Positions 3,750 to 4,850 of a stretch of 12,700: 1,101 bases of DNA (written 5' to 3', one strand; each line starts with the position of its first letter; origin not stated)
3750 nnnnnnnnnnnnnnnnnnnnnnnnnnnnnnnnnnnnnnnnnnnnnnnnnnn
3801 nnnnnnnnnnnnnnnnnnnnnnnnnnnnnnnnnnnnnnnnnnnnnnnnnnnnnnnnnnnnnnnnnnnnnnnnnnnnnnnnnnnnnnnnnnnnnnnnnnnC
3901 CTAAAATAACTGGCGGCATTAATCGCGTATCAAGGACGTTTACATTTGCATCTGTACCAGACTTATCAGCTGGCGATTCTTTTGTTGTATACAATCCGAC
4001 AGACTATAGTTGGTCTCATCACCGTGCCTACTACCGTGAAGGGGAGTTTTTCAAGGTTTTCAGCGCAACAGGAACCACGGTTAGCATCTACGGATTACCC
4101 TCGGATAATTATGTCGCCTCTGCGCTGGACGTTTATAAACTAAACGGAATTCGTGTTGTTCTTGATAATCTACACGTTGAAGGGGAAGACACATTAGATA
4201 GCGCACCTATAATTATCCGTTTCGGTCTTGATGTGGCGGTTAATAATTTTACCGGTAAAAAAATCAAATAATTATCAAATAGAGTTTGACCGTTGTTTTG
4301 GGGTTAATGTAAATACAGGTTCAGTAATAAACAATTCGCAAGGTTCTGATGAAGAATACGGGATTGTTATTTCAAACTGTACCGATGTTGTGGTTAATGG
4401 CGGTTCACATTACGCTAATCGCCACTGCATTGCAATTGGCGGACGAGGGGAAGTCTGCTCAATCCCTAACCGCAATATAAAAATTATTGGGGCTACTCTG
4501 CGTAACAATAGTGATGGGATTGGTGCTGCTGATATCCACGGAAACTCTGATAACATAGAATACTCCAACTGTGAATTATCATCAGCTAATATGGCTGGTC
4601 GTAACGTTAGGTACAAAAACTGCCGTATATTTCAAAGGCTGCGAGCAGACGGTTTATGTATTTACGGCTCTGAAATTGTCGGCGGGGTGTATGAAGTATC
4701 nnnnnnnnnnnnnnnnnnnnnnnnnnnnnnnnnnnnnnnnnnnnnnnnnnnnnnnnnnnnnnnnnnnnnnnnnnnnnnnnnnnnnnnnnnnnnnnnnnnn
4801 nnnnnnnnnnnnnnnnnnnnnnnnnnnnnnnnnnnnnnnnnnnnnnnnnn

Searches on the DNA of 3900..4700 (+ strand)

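Call 71: search_dna_similar(query=window:3900-4700:+, collection=ecoli_genomes, mode=near, max_rows=10)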
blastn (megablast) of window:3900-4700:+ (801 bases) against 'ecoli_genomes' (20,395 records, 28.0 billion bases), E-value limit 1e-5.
Records with a match: 2; places in all: 2; records where one place covers at least 80% of the query: 2.
Genomes with a match: 2 of 5426; with a place that covers at least 80% of the query: 2. Places per genome that has any: lowest 1, median 1, highest 1. On chromosomes: 2 places; on plasmids: 0.
Best place of each record, by identity: >=99% 2.
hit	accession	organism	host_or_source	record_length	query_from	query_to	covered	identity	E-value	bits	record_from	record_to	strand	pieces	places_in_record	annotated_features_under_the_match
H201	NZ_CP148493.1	Escherichia coli strain Z1323CEC0003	Chicken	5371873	1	801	100%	99.5%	0e+0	1456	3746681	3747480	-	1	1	hypothetical protein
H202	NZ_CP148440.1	Escherichia coli strain Z1323CEC0011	Chicken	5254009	1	801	100%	99.5%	0e+0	1456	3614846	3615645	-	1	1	hypothetical protein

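Call 72: get_annotated_region(hit=H201, flank=2500)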
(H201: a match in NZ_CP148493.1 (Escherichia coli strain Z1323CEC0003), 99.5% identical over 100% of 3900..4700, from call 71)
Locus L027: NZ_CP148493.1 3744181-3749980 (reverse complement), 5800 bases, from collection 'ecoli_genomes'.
description: Escherichia coli strain Z1323CEC0003 chromosome, complete genome
organism: Escherichia coli strain Z1323CEC0003 (NCBI taxid 562)
replicon: chromosome; assembly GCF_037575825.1
host: Chicken; source: -; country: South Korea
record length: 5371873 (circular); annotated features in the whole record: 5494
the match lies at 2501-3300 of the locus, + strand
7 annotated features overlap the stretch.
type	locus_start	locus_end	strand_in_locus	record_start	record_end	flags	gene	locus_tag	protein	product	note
CDS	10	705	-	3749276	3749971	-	-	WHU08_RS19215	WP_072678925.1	BRO-N domain-containing protein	-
CDS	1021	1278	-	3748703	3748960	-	-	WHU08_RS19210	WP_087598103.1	hypothetical protein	-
CDS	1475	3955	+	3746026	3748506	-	-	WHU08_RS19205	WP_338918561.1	hypothetical protein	-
CDS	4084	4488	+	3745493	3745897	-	-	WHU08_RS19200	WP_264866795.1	phage holin family protein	-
CDS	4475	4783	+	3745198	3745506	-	-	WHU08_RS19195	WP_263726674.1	phage holin family protein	-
CDS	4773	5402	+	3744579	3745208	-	-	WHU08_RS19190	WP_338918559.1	glycoside hydrolase family 19 protein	-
CDS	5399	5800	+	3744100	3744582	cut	-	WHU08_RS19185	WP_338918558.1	DUF2514 domain-containing protein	-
